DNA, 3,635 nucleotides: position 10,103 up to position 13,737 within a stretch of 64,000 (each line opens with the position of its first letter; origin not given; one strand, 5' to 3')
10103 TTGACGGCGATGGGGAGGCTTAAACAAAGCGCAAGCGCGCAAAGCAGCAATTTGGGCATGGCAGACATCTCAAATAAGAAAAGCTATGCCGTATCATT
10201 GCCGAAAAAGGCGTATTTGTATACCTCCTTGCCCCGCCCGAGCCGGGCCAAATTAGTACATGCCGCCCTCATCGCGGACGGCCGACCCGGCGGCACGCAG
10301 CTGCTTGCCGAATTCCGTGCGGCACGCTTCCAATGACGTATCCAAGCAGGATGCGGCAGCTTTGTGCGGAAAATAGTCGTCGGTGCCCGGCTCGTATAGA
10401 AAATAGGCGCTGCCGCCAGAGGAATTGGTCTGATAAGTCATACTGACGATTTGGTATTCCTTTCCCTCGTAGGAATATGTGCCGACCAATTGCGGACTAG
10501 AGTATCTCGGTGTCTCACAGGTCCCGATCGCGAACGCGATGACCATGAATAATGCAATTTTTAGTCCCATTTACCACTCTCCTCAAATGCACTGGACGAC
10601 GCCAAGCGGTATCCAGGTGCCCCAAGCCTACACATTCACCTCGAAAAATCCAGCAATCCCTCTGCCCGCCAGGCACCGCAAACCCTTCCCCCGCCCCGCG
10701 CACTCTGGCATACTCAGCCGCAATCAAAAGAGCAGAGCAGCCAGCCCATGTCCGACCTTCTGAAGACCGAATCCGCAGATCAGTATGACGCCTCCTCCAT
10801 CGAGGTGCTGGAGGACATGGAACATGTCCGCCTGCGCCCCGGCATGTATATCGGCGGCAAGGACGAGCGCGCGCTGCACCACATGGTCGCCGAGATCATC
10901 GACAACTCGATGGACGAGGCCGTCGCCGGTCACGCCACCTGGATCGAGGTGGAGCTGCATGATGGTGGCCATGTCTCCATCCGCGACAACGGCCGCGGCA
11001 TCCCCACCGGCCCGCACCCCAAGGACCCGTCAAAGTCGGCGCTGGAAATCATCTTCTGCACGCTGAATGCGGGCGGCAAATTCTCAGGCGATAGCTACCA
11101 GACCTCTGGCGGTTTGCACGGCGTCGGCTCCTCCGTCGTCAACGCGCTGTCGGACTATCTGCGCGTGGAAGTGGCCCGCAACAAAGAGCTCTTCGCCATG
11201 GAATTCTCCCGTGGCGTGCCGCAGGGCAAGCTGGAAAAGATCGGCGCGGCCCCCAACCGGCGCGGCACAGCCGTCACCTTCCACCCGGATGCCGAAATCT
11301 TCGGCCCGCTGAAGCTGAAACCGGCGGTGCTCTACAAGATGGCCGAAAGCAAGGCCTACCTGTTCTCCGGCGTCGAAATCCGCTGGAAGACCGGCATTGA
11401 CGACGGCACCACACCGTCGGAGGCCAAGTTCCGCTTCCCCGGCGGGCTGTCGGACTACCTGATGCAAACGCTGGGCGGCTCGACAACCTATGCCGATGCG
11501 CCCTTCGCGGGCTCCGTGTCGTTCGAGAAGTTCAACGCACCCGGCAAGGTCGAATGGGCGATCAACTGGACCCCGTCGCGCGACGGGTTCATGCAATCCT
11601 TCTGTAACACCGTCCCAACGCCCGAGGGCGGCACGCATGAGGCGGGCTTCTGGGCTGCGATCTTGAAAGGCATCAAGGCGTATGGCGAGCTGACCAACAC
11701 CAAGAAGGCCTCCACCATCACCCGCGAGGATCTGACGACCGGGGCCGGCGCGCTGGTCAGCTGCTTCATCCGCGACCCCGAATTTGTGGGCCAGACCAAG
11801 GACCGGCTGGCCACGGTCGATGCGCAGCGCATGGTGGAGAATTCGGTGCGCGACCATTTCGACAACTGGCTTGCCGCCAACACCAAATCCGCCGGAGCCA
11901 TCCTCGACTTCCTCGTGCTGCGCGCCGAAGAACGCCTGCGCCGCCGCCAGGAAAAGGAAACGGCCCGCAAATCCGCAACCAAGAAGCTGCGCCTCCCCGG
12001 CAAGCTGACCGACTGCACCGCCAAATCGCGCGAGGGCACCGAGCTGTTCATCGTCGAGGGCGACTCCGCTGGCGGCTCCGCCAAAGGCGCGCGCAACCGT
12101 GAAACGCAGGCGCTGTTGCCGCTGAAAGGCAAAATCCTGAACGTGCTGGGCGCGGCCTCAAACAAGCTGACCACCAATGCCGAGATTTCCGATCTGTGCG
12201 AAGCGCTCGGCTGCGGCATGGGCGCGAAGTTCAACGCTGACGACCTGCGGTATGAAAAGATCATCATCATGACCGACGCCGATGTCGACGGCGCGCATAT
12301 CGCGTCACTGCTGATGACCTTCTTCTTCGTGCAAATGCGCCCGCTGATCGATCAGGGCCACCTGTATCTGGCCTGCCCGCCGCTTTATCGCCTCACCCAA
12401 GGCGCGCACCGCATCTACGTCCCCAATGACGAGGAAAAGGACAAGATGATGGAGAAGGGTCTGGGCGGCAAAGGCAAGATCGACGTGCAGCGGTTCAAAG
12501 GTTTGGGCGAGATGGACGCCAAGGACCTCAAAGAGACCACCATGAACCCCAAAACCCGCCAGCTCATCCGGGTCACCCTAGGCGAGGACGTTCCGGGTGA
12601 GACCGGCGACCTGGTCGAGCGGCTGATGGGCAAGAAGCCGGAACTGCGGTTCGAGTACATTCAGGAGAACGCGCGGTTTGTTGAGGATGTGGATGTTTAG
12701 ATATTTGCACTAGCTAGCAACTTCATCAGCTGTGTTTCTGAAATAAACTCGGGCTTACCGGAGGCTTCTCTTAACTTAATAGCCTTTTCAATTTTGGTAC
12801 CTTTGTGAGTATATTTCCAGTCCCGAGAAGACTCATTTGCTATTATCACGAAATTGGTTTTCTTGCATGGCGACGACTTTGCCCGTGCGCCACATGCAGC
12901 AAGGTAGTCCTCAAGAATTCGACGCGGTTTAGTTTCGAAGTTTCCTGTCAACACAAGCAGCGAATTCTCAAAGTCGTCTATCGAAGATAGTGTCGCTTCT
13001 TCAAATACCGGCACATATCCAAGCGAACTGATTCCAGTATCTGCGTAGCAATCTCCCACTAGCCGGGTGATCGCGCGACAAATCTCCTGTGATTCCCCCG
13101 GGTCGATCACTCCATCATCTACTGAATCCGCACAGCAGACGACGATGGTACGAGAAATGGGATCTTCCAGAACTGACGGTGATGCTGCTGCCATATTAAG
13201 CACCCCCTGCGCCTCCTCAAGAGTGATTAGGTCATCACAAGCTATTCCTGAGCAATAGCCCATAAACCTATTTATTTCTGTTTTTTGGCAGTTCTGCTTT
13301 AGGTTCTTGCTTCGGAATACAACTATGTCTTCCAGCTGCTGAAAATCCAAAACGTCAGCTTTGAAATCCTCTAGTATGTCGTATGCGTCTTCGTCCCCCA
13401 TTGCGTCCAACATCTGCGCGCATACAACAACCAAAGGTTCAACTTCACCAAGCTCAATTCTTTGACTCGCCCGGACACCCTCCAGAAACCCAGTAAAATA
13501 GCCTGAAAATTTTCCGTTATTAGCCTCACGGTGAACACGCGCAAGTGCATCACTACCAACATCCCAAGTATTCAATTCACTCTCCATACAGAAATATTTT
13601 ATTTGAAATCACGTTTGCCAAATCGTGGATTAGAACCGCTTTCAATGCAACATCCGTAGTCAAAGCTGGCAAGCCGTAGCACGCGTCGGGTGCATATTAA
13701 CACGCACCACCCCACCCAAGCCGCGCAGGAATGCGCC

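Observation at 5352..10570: Three dispersed paralogs of an unrecognised small lipoprotein family within 5 kb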

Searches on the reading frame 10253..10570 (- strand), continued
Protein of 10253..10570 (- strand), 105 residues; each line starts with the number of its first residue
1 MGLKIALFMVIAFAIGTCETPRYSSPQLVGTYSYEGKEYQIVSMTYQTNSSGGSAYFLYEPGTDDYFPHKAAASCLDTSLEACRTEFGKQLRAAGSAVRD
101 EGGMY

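Call 69: fold_search(model_id=the predicted structure, library=viral)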
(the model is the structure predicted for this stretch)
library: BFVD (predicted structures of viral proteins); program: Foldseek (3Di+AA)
matches with E <= 10: 955; with E <= 0.001: 0
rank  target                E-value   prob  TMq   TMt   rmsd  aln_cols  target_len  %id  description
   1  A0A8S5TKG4            4.8e-02  0.91  0.46  0.42   9.7        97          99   13  Uncharacterized protein [Podoviridae sp. ctz6O13]
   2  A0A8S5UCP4            6.3e-02  0.69  0.32  0.14  15.0        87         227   14  Transcription initiation factor IIE, alpha FINGER, Transcription [Siphoviridae sp. ctgN495]
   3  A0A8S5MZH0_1          9.9e-02  0.82  0.38  0.05   8.2        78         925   14  Minor tail protein [Siphoviridae sp. ctoMB99]
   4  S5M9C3                1.0e-01  0.57  0.31  0.27  10.3        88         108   17  Uncharacterized protein [Bacillus phage Shanette]
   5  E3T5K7                1.1e-01  0.47  0.33  0.23  14.8       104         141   10  Uncharacterized protein [Cafeteria roenbergensis virus (strain BV-PW1)]
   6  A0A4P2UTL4            1.2e-01  0.35  0.26  0.26   9.4        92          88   14  (no name in the UniProt tables at hand)
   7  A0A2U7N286            1.2e-01  0.35  0.29  0.14  11.7       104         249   12  Uncharacterized protein [Pseudomonas phage PspYZU01]
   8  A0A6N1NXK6            1.4e-01  0.28  0.28  0.13  18.8        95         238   12  Putative orfan [Tupanvirus soda lake]
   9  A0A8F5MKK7            2.1e-01  0.75  0.34  0.44   5.5        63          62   13  Uncharacterized protein [Microvirus mar25]
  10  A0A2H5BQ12            2.3e-01  0.23  0.25  0.27   9.0        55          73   14  Uncharacterized protein [Vibrio phage Vp_R1]
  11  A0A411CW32            2.6e-01  0.82  0.32  0.32   3.6        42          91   17  (no name in the UniProt tables at hand)
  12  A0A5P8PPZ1            2.7e-01  0.47  0.38  0.28   6.7        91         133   10  (no name in the UniProt tables at hand)
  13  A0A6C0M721            2.7e-01  0.14  0.26  0.12  16.8       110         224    9  VP4 (Fragment) [Porcine rotavirus C]
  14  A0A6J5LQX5            2.7e-01  0.11  0.21  0.15  14.1       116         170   11  Uncharacterized protein [uncultured Caudovirales phage]
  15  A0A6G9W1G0            2.9e-01  0.54  0.37  0.35  14.5        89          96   11  (no name in the UniProt tables at hand)
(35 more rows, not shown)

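Call 74: list_cluster_members(proteins=[P0014, P0019, P0025, P0026, P0029, P0030, P0032, P0034, P0036, P0037])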
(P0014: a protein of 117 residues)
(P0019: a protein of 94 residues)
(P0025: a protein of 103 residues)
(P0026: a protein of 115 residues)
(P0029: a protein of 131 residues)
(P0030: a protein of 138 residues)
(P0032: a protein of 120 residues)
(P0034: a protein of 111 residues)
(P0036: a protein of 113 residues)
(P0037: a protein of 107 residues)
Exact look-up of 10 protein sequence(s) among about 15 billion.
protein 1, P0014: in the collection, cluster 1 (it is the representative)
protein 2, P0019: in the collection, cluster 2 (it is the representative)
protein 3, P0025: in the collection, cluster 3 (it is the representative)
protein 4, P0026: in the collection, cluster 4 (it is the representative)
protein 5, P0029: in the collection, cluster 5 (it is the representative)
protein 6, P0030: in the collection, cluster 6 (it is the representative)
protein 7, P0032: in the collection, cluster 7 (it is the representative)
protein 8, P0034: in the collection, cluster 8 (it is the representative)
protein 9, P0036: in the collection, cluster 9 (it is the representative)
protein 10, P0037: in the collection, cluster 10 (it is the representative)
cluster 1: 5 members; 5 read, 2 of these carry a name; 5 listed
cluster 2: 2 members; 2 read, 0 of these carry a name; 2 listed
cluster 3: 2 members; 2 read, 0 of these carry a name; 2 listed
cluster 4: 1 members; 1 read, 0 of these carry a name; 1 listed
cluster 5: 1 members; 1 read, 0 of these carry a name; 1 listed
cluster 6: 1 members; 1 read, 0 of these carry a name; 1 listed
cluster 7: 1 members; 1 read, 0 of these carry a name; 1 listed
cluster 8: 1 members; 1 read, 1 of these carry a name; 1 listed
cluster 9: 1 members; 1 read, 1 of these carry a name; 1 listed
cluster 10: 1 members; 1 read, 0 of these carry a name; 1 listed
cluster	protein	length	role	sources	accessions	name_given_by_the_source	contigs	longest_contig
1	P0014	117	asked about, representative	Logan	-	-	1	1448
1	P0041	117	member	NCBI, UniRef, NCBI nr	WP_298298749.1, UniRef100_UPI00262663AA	hypothetical protein [uncultured Litoreibacter sp.] | hypothetical protein n=1 Tax=uncultured Litoreibacter sp. TaxID=1392394 ...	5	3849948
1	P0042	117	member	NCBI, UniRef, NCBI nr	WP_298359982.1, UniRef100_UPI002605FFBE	hypothetical protein [uncultured Litoreibacter sp.] | hypothetical protein n=1 Tax=uncultured Litoreibacter sp. TaxID=1392394 ...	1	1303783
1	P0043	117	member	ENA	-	-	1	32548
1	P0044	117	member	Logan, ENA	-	-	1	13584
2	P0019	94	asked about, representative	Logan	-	-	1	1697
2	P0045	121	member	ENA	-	-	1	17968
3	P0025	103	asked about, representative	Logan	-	-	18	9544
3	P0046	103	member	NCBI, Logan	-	-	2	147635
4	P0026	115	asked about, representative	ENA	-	-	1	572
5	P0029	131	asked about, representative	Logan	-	-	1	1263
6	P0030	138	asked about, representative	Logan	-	-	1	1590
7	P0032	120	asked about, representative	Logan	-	-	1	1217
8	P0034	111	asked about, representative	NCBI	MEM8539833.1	MAG: hypothetical protein AAGF25_02660 [Pseudomonadota bacterium]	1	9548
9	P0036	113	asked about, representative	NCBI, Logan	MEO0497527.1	MAG: hypothetical protein AAF141_09185 [Pseudomonadota bacterium]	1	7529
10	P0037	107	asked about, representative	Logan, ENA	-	-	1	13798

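Call 75: list_cluster_members(proteins=[P0023, P0024, P0028, P0031, P0033, P0035, P0038, P0011, P0016, P0018])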
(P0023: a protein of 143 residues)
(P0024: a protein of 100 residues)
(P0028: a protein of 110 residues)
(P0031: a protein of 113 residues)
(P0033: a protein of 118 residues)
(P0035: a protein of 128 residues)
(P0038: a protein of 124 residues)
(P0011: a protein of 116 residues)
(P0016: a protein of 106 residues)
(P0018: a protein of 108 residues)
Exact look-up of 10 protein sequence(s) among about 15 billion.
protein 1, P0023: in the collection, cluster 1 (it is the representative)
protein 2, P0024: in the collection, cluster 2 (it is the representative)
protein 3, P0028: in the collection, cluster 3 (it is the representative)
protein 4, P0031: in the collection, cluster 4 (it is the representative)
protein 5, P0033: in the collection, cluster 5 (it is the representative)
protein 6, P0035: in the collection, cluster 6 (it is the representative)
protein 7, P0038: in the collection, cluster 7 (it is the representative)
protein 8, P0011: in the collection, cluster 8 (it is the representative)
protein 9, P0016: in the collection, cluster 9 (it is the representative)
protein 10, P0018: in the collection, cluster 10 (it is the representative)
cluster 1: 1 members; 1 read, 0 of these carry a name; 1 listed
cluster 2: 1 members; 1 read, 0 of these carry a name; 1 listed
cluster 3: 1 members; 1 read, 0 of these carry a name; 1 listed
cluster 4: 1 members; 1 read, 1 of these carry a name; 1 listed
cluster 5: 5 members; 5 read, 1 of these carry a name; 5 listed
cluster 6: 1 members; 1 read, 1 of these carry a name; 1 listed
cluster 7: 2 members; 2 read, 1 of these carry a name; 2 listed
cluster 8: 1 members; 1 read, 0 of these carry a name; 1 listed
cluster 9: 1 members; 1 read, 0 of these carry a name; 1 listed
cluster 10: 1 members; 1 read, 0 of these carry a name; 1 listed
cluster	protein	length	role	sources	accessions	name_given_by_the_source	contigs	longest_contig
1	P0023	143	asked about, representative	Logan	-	-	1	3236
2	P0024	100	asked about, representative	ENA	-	-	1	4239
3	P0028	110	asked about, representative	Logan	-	-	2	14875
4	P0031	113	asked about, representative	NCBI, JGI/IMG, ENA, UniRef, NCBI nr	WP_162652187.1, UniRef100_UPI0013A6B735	hypothetical protein [Lentilitoribacter sp. Alg239-R112] | hypothetical protein | hypothetical protein n=1 Tax=Lentilitoribacter sp. Alg239-R112 TaxID=2305987 ...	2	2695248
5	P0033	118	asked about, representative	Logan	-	-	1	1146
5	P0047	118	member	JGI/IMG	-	hypothetical protein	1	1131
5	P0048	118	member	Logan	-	-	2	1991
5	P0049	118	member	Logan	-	-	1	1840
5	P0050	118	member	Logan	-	-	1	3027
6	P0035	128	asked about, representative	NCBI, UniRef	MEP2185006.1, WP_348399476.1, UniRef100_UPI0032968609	hypothetical protein [Roseibium sp.] | hypothetical protein n=1 Tax=Roseibium sp. TaxID=1936156 RepID=UPI0032968609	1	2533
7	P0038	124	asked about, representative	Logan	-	-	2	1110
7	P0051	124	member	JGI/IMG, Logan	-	hypothetical protein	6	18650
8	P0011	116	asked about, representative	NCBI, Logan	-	-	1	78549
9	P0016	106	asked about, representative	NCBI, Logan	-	-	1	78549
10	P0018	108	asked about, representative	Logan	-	-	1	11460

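Call 83: find_encoding_contigs(protein=P0041, flank=7000, max_places=3)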
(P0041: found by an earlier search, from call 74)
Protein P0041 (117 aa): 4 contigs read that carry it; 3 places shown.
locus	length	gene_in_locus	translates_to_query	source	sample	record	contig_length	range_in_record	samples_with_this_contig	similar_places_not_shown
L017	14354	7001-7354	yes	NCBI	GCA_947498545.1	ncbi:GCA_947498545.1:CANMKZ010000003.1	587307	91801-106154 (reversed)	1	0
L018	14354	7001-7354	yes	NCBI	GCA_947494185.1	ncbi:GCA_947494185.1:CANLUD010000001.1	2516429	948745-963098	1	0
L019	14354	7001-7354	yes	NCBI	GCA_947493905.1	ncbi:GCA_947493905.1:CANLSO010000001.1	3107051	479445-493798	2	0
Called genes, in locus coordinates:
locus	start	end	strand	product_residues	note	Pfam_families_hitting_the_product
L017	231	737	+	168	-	PF02075:RuvC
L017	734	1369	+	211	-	PF01330:RuvA_N, PF14520:HHH_5, PF07499:RuvA_C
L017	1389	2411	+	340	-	PF05496:RuvB_N, PF06068:TIP49 (faint), PF00004:AAA, PF07728:AAA_5 (weak), PF17864:AAA_lid_4, PF05491:WHD_RuvB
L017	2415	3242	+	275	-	PF08816:Ivy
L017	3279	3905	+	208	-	-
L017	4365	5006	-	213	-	PF01810:LysE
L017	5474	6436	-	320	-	PF00892:EamA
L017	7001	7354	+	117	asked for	-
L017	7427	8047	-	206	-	PF02525:Flavodoxin_2, PF03358:FMN_red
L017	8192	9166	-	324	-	-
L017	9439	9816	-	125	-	PF19581:Glyoxalase_7 (weak), PF00903:Glyoxalase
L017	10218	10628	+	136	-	PF00578:AhpC-TSA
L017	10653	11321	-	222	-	PF00392:GntR, PF07729:FCD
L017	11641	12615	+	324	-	PF03480:DctP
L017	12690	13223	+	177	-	PF04290:DctQ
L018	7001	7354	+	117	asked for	-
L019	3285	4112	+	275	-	PF08816:Ivy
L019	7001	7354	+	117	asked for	-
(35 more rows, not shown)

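Call 90: search_protein_families(library=padloc, proteins=[window:10253-10570:-], max_evalue=0.01)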
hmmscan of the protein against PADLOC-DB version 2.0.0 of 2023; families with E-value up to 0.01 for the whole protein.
window:10253-10570:- (105 aa): 0 families

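Call 91: search_protein_families(library=ncbifam, alignment_id=A5, max_evalue=0.1)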
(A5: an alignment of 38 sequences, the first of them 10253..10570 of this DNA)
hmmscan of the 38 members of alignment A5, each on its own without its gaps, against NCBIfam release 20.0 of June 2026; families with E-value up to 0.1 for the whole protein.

A. member 1, window:10253-10570:- (105 aa): 0 families

B. families by the number of members that match (of 38 scanned): 5 families
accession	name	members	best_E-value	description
NF009592.0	PRK13033.1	1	0.0089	FPRL1 inhibitory protein FLIPr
NF007207.0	PRK09628.1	1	0.017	2-oxoglutarate ferredoxin oxidoreductase subunit beta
TIGR02218.1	phg_TIGR02218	1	0.021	phage/gene transfer agent baseplate hub protein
NF041193.1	lipo_SP0191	1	0.077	SP0191 family lipoprotein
TIGR02747.1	TraV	1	0.094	type IV conjugative transfer system lipoprotein TraV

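Call 92: find_encoding_contigs(protein=P0012, flank=8000, max_places=2)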
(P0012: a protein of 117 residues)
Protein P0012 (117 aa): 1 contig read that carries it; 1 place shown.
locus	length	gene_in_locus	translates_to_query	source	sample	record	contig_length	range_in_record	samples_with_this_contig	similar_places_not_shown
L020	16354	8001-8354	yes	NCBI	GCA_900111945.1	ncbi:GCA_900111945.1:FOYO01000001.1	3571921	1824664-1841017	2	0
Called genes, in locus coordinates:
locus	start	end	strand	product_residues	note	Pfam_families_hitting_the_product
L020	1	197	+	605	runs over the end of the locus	PF00005:ABC_tran, PF02463:SMC_N (faint), PF13175:AAA_15 (faint), PF13304:AAA_21 (faint), PF13401:AAA_22 (faint), PF13555:AAA_29 (faint), PF00005:ABC_tran, PF16326:ABC_tran_CTD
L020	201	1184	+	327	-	PF02615:Ldh_2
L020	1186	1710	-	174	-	-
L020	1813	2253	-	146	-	PF04657:DMT_YdcZ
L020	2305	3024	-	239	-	PF00106:adh_short, PF01370:Epimerase (weak), PF13561:adh_short_C2, PF08659:KR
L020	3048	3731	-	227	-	-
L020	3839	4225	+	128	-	PF13442:Cytochrome_CBB3 (weak), PF00034:Cytochrom_C (weak)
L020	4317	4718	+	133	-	PF00034:Cytochrom_C, PF13442:Cytochrome_CBB3 (weak)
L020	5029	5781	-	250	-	-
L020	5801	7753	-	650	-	PF02518:HATPase_c, PF00204:DNA_gyraseB, PF01751:Toprim, PF00986:DNA_gyraseB_C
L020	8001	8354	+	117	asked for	-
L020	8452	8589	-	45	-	-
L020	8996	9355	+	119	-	-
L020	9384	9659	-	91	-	-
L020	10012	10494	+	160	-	PF09351:DUF1993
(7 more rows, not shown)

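Call 93: find_encoding_contigs(protein=P0025, flank=7000, max_places=3)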
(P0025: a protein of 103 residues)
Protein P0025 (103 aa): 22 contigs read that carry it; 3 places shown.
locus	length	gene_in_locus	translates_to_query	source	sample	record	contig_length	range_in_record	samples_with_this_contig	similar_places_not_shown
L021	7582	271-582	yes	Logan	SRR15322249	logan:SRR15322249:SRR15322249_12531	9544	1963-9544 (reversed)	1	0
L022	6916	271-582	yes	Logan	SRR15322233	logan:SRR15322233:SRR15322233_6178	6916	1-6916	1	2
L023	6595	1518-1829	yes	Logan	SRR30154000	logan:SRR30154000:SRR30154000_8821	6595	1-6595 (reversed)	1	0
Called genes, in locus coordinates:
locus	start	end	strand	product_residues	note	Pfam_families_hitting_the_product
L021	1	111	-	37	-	?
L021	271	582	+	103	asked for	-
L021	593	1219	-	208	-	PF09365:DUF2461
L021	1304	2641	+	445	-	PF01554:MatE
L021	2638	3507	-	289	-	PF00892:EamA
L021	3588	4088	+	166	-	PF22381:Staph_reg_Sar_Rot (weak), PF12802:MarR_2, PF01047:MarR, PF13463:HTH_27 (faint)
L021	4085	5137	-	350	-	PF00487:FA_desaturase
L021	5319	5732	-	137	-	-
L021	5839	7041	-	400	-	PF00155:Aminotran_1_2, PF01041:DegT_DnrJ_EryC1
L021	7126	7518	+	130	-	PF01381:HTH_3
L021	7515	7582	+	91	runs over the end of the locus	PF03937:Sdh5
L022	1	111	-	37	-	?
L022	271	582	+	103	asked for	-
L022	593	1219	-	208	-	PF09365:DUF2461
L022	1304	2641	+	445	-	PF01554:MatE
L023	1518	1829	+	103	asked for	-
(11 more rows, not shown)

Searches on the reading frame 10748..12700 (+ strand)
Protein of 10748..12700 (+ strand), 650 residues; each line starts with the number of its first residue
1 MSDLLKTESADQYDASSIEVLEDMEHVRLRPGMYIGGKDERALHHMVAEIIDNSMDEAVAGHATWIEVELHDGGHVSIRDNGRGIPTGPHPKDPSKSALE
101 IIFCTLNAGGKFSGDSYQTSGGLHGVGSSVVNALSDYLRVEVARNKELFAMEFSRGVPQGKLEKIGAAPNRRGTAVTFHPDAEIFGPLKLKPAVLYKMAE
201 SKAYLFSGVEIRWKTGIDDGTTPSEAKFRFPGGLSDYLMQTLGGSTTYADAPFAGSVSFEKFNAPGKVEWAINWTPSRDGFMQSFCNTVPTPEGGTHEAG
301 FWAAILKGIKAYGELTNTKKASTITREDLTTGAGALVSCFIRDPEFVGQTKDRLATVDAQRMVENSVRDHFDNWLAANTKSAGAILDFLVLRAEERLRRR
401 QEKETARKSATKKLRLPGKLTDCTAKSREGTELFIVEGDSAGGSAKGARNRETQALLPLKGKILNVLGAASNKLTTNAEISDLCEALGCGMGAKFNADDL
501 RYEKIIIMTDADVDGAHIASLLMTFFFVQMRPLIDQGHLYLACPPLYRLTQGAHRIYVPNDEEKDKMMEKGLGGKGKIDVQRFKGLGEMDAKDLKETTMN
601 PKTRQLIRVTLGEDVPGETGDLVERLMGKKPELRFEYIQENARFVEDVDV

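Call 8: search_protein_families(library=pfam, proteins=[window:10748-12700:+], max_evalue=0.001)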
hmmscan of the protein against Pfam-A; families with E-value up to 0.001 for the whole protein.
window:10748-12700:+ (650 aa): 4 families
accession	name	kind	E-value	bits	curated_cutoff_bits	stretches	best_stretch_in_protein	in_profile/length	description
PF00204.31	DNA_gyraseB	-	4.6e-43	147.1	27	1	233-404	1-172/173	DNA gyrase B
PF00986.26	DNA_gyraseB_C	-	3.4e-23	82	29.8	1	576-639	2-63/63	DNA gyrase B subunit, carboxyl terminus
PF02518.31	HATPase_c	-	9e-17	62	26.4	1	39-182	2-109/111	Histidine kinase-, DNA gyrase B-, and HSP90-like ATPase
PF01751.28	Toprim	-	9.3e-17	61.4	23.1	1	432-540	1-92/96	Toprim domain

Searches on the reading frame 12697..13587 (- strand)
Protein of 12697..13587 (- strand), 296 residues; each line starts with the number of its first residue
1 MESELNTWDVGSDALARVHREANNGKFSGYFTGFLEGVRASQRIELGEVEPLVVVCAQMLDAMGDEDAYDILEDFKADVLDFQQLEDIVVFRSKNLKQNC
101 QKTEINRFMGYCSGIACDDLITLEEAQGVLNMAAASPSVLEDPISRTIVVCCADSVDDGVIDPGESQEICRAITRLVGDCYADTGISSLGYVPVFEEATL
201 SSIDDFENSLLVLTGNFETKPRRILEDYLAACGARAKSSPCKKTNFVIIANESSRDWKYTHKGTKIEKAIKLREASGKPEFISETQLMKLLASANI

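Call 8: search_protein_families(library=pfam, proteins=[window:12697-13587:-], max_evalue=0.001)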
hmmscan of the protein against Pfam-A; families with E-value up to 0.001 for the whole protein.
window:12697-13587:- (296 aa): 1 family
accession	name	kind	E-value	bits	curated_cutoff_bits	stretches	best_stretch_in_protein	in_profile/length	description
PF00533.33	BRCT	-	2.5e-05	24.9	21.3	1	205-270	5-62/78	BRCA1 C Terminus (BRCT) domain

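Call 90: search_protein_families(library=padloc, proteins=[window:12697-13587:-], max_evalue=0.01)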
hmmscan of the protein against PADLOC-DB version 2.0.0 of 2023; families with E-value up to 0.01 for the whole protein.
window:12697-13587:- (296 aa): 0 families
